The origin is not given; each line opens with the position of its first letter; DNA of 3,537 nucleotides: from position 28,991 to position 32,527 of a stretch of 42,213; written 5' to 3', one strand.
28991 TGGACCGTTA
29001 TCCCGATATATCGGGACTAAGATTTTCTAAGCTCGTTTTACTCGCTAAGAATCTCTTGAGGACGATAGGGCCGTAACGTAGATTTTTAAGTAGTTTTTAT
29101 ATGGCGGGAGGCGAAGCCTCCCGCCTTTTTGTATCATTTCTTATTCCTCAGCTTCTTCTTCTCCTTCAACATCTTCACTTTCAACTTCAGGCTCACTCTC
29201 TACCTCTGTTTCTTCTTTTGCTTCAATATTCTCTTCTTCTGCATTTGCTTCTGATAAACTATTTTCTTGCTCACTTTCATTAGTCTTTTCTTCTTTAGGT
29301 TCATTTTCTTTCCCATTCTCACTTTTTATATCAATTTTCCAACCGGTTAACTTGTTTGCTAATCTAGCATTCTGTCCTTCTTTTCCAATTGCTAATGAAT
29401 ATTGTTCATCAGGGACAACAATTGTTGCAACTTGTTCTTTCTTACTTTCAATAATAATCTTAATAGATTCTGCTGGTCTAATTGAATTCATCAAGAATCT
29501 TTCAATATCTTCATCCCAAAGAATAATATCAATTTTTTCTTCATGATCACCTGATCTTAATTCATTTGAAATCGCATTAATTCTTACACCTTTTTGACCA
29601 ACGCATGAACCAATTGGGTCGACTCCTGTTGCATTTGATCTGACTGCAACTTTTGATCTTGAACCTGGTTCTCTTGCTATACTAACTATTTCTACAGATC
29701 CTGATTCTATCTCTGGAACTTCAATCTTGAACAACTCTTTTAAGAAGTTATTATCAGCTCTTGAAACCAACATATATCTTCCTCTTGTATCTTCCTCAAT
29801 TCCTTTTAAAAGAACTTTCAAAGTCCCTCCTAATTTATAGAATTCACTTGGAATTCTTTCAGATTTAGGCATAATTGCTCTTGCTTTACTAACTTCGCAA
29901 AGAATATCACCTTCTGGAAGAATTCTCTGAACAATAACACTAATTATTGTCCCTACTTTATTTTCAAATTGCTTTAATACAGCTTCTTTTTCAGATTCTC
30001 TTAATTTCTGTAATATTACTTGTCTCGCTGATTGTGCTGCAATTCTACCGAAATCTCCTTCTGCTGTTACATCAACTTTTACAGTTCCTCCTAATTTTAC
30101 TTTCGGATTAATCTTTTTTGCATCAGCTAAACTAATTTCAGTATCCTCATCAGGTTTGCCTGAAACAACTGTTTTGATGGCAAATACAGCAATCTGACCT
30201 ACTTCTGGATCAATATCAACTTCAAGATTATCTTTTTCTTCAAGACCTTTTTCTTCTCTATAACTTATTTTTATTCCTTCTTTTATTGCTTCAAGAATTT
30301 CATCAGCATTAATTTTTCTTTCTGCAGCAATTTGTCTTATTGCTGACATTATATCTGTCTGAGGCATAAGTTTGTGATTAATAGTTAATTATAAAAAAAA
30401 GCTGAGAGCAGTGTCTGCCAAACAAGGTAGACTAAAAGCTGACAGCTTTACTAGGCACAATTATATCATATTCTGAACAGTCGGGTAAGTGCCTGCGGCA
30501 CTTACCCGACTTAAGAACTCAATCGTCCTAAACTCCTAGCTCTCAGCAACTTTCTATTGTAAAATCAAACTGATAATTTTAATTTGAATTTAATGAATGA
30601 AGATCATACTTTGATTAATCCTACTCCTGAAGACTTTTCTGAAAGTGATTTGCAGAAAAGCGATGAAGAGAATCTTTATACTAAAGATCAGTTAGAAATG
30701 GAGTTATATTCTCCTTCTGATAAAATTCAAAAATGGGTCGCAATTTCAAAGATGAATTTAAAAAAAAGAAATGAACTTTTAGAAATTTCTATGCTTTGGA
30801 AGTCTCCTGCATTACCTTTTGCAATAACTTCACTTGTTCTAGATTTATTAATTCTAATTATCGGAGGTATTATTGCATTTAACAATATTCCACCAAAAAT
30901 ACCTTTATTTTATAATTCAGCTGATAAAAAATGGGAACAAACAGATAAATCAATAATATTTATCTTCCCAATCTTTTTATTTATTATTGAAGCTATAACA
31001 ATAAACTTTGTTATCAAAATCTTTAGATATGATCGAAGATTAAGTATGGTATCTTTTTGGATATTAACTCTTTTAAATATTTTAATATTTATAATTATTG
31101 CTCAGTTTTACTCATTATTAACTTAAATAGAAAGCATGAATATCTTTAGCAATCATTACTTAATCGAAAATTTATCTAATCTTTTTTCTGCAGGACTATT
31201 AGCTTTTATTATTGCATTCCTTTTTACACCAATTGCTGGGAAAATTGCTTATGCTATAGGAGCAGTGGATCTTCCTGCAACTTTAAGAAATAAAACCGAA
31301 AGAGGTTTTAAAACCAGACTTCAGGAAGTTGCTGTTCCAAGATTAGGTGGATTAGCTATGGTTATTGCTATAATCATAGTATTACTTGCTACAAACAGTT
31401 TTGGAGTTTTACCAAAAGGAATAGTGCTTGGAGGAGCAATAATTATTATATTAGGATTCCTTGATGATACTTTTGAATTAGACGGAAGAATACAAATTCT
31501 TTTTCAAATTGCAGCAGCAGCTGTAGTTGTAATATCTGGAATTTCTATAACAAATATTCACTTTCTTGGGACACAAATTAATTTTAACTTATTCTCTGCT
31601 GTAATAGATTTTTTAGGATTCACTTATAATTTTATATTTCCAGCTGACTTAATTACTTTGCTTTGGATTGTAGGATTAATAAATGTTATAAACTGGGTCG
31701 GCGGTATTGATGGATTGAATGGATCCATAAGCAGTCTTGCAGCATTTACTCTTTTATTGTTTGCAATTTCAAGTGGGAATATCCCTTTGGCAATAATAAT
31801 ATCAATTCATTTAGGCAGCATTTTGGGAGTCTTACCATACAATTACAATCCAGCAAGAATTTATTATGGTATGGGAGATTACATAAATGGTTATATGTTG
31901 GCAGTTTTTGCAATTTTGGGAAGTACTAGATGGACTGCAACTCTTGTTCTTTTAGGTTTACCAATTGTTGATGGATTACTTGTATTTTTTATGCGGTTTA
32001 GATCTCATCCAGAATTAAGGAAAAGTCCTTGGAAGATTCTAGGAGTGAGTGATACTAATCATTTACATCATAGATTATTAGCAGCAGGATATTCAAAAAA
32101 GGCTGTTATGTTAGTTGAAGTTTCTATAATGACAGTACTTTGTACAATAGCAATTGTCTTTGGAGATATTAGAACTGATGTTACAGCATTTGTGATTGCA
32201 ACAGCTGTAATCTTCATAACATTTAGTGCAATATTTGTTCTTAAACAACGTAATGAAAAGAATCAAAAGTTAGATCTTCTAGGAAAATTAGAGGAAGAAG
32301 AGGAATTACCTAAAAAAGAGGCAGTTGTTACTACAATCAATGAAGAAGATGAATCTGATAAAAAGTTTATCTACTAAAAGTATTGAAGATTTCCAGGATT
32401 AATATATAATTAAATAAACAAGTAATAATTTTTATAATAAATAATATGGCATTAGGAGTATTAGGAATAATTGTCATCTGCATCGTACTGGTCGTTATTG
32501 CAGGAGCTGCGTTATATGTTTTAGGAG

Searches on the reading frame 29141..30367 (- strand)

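Call 9: search_protein_families(library=pfam, proteins=[window:29141-30367:-], max_evalue=0.001)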
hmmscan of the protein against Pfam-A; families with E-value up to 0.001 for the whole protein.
window:29141-30367:- (408 aa): 5 families
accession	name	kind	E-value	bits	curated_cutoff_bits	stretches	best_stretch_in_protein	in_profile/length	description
PF08529.16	NusA_N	-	1.6e-33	115.9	23.8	1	5-128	1-119/119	NusA N-terminal domain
PF13184.12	KH_5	-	3.2e-23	82.1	27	1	234-306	1-69/69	NusA-like KH domain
PF07650.23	KH_2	-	6.3e-05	23.2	22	0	288-340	2-53/78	KH domain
PF23095.1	KH_NusA_C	-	9.5e-05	22.8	34.2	1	318-347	5-34/59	Transcription termination/antitermination protein NusA, KH domain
PF00013.35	KH_1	-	0.00023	21.3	21.5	0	314-353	2-42/66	KH domain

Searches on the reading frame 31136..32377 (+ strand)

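Call 9: search_protein_families(library=pfam, proteins=[window:31136-32377:+], max_evalue=0.001)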
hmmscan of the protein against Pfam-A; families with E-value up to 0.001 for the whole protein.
window:31136-32377:+ (413 aa): 1 family
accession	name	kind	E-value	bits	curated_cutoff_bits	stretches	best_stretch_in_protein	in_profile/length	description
PF00953.26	Glycos_transf_4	-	1.5e-24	87.2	27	1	96-262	4-159/160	Glycosyl transferase family 4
